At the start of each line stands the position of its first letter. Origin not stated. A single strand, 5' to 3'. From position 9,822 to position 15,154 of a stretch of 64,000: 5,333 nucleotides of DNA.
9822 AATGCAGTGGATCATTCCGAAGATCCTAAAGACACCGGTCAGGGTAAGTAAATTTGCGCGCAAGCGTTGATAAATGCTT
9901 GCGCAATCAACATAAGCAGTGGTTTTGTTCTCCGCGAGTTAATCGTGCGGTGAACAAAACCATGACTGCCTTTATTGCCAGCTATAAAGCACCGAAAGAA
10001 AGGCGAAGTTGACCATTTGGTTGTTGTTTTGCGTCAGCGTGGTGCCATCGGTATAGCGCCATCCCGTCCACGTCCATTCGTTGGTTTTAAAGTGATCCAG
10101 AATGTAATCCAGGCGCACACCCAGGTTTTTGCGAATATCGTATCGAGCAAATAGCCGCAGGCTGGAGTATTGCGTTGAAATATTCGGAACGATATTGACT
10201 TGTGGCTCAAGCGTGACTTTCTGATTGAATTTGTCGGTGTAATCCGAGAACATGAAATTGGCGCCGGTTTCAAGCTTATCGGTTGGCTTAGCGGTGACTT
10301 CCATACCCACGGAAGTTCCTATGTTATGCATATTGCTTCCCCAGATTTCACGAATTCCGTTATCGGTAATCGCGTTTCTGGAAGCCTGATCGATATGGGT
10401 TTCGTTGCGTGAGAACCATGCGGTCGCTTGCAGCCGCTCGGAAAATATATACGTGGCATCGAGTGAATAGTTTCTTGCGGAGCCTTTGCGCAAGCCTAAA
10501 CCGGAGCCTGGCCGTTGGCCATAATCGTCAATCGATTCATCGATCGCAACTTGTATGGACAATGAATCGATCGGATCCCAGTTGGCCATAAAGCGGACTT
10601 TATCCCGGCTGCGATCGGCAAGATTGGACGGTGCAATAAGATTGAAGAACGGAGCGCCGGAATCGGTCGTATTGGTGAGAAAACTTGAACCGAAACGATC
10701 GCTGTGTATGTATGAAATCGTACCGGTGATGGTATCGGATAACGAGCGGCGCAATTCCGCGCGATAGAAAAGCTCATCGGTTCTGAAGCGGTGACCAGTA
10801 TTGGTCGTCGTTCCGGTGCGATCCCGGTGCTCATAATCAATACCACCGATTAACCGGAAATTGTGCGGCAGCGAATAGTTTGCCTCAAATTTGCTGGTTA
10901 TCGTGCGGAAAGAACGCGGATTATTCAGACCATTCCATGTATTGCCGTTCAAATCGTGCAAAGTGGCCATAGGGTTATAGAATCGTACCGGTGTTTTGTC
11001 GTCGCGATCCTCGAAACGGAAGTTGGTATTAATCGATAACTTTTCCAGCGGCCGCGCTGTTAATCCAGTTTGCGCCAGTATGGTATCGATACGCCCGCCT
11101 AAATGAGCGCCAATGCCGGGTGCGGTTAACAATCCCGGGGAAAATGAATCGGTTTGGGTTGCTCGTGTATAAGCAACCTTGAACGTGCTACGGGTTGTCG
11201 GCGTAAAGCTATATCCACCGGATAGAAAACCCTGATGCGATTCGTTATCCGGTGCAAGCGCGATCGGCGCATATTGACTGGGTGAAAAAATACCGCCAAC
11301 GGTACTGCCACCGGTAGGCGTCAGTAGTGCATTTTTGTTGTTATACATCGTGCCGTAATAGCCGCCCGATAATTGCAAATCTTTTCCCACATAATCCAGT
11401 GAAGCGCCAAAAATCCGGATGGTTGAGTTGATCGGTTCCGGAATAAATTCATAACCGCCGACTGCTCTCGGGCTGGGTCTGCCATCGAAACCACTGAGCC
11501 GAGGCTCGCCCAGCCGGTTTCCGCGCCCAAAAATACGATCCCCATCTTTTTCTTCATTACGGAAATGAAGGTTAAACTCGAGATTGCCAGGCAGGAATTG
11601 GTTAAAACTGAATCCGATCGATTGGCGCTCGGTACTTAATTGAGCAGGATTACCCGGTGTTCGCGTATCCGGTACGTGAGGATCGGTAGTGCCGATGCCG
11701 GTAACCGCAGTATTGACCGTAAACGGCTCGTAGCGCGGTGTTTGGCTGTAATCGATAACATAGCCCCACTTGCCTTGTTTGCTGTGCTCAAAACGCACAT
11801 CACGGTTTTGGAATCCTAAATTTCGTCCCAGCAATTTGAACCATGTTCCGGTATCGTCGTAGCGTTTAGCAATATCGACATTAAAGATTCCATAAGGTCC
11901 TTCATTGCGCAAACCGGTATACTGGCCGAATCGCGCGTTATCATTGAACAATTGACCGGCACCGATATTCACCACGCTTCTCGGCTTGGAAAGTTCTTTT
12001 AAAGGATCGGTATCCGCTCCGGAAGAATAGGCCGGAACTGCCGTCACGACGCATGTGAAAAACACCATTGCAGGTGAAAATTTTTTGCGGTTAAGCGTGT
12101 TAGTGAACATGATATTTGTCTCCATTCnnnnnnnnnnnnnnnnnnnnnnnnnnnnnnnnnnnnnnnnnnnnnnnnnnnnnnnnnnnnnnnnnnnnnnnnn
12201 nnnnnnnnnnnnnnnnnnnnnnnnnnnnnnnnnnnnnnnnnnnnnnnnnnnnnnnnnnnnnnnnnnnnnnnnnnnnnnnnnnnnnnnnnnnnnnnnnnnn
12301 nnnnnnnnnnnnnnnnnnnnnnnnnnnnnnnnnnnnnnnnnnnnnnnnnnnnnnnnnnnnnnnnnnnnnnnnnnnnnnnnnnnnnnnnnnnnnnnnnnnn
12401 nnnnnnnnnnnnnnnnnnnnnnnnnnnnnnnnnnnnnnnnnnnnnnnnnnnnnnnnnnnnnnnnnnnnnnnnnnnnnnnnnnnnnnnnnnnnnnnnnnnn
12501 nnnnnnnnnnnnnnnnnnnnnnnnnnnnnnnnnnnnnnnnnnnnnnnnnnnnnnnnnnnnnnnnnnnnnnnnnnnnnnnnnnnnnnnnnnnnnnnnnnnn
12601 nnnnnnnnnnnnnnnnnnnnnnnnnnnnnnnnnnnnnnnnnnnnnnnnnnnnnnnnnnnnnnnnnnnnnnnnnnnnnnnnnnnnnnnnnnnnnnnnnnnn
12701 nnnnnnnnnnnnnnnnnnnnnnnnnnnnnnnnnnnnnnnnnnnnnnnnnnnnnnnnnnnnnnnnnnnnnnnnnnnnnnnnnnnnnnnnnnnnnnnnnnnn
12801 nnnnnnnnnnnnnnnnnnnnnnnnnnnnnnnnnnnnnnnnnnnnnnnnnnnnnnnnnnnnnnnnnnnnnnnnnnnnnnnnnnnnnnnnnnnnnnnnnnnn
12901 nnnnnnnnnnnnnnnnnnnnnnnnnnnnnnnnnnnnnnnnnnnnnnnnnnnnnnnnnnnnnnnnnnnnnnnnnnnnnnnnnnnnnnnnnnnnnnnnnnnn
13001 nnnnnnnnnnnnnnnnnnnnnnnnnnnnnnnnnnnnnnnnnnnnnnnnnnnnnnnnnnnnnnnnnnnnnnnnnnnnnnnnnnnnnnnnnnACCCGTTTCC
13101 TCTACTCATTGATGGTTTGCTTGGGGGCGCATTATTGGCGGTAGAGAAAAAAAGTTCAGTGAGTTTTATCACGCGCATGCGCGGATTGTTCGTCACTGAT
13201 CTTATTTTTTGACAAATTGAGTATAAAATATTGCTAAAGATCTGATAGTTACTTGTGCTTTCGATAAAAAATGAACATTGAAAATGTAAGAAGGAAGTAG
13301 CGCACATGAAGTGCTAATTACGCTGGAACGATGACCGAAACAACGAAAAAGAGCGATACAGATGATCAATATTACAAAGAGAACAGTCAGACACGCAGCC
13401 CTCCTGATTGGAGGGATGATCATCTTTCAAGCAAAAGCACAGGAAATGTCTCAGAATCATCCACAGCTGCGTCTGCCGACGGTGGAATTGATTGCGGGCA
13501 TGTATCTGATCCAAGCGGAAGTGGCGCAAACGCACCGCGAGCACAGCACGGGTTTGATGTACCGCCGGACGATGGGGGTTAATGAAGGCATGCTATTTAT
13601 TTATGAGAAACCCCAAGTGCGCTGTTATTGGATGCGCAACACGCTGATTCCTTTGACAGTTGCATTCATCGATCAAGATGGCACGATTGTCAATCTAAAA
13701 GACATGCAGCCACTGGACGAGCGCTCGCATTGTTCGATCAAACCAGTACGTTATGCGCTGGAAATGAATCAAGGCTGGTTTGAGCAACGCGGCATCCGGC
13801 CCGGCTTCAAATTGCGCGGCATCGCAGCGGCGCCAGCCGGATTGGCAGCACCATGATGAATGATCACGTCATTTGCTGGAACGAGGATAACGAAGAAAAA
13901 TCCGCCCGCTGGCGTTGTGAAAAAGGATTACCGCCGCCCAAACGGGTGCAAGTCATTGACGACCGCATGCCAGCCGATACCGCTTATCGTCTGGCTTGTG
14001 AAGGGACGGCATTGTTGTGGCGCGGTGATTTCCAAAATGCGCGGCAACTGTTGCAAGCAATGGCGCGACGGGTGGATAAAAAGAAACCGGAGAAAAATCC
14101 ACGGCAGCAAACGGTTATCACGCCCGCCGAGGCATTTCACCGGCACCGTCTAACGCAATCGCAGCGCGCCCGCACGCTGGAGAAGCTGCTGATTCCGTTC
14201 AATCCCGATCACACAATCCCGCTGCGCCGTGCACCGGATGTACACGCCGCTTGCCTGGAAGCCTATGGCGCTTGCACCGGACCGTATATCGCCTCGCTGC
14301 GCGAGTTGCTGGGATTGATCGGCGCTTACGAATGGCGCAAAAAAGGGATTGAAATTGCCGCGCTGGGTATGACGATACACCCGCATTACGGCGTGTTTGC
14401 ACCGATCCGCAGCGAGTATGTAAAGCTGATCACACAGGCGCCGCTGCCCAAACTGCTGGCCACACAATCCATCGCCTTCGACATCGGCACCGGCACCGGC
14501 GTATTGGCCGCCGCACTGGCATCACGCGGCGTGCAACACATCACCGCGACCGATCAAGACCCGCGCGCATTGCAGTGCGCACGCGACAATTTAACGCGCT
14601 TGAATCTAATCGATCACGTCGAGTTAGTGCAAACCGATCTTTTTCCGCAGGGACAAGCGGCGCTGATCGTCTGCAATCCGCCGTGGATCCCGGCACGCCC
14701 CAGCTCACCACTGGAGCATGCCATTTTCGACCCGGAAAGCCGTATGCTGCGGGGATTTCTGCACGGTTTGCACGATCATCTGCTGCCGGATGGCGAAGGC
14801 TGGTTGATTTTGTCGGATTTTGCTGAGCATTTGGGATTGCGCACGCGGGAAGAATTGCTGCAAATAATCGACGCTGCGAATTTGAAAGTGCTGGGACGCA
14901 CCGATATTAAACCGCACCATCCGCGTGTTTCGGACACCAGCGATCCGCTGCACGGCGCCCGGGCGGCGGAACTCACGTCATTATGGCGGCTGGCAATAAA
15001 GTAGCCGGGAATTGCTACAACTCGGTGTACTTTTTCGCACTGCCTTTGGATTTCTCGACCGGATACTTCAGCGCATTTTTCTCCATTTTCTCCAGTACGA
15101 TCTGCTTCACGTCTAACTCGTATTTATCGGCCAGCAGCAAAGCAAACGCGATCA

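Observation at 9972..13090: Stand-alone MtoAB/PioAB-type porin-cytochrome conduit in a Nitrosomonas-like genome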

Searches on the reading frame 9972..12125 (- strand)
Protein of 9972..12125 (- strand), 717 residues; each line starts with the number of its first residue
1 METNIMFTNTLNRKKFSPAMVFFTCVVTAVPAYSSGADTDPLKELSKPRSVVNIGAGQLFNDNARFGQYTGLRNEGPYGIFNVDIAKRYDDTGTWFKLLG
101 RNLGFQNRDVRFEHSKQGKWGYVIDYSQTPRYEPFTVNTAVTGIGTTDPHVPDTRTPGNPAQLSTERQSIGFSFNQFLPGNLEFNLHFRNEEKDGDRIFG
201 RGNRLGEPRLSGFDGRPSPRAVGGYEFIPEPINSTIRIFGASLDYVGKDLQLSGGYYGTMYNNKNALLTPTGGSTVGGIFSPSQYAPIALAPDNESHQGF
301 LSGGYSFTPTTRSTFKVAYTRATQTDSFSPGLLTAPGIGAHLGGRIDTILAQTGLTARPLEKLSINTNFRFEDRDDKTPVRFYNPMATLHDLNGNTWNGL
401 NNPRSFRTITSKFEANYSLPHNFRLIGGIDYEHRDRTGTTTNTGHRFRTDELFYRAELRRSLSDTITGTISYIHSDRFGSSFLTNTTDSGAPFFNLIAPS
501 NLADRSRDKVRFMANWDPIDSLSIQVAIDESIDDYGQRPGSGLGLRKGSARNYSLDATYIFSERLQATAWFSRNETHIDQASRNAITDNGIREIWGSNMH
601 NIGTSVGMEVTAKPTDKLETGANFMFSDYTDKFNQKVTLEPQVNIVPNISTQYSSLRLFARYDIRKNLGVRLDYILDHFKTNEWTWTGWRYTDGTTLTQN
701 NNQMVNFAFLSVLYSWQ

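Call 3: search_protein_families(library=pfam, proteins=[window:9972-12125:-], max_evalue=0.01)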
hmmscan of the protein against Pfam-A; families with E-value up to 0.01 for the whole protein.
window:9972-12125:- (717 aa): 2 families
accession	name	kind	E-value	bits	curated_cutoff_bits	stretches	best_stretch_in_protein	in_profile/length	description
PF11854.14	MtrB_PioB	-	6.7e-125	418.5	23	1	61-716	4-635/635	Putative outer membrane beta-barrel porin, MtrB/PioB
PF13505.12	OMP_b-brl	-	0.00038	21.1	28.7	0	301-479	24-157/175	Outer membrane protein beta-barrel domain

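Call 4: search_protein_families(library=ncbifam, proteins=[window:9972-12125:-], max_evalue=0.01)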
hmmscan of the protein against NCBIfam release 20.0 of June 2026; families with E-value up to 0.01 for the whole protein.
window:9972-12125:- (717 aa): 2 families
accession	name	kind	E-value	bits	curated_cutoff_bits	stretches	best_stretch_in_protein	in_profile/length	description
TIGR03509.1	OMP_MtrB_PioB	subfamily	2.2e-98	330.5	240.05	1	52-716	3-662/662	MtrB/PioB family decaheme-associated outer membrane protein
NF041027.1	GSU2204_Se_pt_1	equivalog_domain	1.5e-05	24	350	0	409-475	381-447/580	GSU2204 family CXXCH-containing (seleno)protein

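Call 14: search_solved_structures(query=window:9972-12125:-, max_evalue=0.01)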
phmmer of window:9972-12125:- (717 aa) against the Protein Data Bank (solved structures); distinct sequences matched with E-value up to 0.01: 0.

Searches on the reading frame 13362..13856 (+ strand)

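Call 3: search_protein_families(library=pfam, proteins=[window:13362-13856:+], max_evalue=0.01)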
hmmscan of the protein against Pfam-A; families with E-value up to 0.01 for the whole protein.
window:13362-13856:+ (164 aa): 1 family
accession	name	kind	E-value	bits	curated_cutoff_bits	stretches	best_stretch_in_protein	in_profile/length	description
PF02643.20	DUF192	-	2e-32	111.6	27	1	50-152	1-95/96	Uncharacterized ACR, COG1430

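Call 4: search_protein_families(library=ncbifam, proteins=[window:13362-13856:+], max_evalue=0.01)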
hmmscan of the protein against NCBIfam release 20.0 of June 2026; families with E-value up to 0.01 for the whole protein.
window:13362-13856:+ (164 aa): 1 family
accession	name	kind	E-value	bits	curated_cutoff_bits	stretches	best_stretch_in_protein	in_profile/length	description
NF002996.0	PRK03760.1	equivalog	0.0004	20.3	146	1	50-150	15-113/121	hypothetical protein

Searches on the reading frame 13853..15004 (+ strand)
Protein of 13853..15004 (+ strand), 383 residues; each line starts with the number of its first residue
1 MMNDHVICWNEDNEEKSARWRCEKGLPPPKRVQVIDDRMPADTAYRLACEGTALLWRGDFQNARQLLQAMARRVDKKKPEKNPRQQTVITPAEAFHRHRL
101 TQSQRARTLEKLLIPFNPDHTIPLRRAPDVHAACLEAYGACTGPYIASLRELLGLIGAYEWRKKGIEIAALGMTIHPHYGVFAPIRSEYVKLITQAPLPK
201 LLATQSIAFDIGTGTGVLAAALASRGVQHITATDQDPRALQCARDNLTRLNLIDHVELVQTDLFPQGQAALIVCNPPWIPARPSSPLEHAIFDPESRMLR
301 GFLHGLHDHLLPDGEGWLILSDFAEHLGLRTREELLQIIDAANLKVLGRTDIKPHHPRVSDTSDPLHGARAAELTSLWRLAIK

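Call 3: search_protein_families(library=pfam, proteins=[window:13853-15004:+], max_evalue=0.01)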
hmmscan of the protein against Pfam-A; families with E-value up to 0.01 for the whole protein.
window:13853-15004:+ (383 aa): 10 families
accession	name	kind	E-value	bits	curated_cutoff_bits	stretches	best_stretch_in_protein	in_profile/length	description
PF05175.20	MTS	-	8.7e-13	48.7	23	1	174-279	3-109/170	Methyltransferase small domain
PF06325.19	PrmA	-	2e-11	44.3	22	1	201-275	158-233/296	Ribosomal protein L11 methyltransferase (PrmA)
PF13649.12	Methyltransf_25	-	9.5e-08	33.1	27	1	210-274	3-70/97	Methyltransferase domain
PF08241.18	Methyltransf_11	-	7.7e-06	26.9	21.2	1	210-263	2-51/95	Methyltransferase domain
PF01170.24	UPF0020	-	9e-06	26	22.3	1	227-278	76-131/197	RMKL-like, methyltransferase domain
PF13489.12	Methyltransf_23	-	3e-05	24.3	27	1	207-275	25-88/164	Methyltransferase domain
PF03602.21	Cons_hypoth95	-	5.9e-05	23.3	24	1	205-262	42-99/182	Conserved hypothetical protein 95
PF13847.12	Methyltransf_31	-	0.00012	22.2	27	1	209-263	8-63/145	Methyltransferase domain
PF08242.18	Methyltransf_12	-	0.00013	23.1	30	1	210-274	2-71/98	Methyltransferase domain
PF12847.13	Methyltransf_18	-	0.0034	17.9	27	1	202-262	12-73/151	Methyltransferase domain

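Call 4: search_protein_families(library=ncbifam, proteins=[window:13853-15004:+], max_evalue=0.01)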
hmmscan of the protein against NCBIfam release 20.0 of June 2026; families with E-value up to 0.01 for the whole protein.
window:13853-15004:+ (383 aa): 26 families (the best 25 are shown)
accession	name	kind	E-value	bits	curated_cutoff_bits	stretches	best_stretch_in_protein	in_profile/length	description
TIGR03534.1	RF_mod_PrmC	equivalog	4.8e-17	62.3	199.1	1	206-296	90-186/253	peptide chain release factor N(5)-glutamine methyltransferase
NF011529.0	PRK14968.1-3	equivalog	2.9e-16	59.5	162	1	172-326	7-162/198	putative methyltransferase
TIGR00536.1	hemK_fam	subfamily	1e-15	57.6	115.5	1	192-296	101-211/286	HemK family protein methyltransferase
TIGR03533.1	L3_gln_methyl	equivalog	1.9e-11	43.9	229.7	1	186-285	102-206/284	50S ribosomal protein L3 N(5)-glutamine methyltransferase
NF011530.0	PRK14968.1-4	equivalog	3.8e-11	42.7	243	1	192-323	28-160/202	putative methyltransferase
NF011527.0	PRK14968.1-1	equivalog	1.3e-09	38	242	1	191-325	22-156/192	putative methyltransferase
TIGR00537.1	hemK_rel_arch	hypoth_equivalog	1.9e-09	37.5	87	1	208-322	23-142/179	HemK2/MTQ2 family protein methyltransferase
TIGR00406.1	prmA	equivalog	3.3e-09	36.6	183.15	1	204-275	159-232/288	50S ribosomal protein L11 methyltransferase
NF001785.0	PRK00517.2-2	equivalog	5e-08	32.4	188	1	205-262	146-202/282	50S ribosomal protein L11 methyltransferase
NF043040.1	corrin_prot_MT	hypoth_equivalog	7.3e-08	32.1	180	1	209-262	46-98/216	corrinoid protein-associated methyltransferase CpaM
TIGR03704.1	PrmC_rel_meth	equivalog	1.5e-07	31.1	248.8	1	172-282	56-167/251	putative protein N(5)-glutamine methyltransferase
NF047853.1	tRm6a37MtseTrmN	equivalog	9e-07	28.9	350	1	204-279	43-125/244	tRNA(1)(Val) (adenine(37)-N(6))-methyltransferase TrmN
NF001784.0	PRK00517.2-1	equivalog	2.9e-06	27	244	1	207-264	154-211/290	50S ribosomal protein L11 methyltransferase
NF001790.0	PRK00517.3-3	equivalog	9.9e-05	21.8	269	1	198-249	116-167/262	50S ribosomal protein L11 methyltransferase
TIGR02072.1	BioC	equivalog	0.00012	22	184.95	1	203-275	33-104/244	malonyl-ACP O-methyltransferase BioC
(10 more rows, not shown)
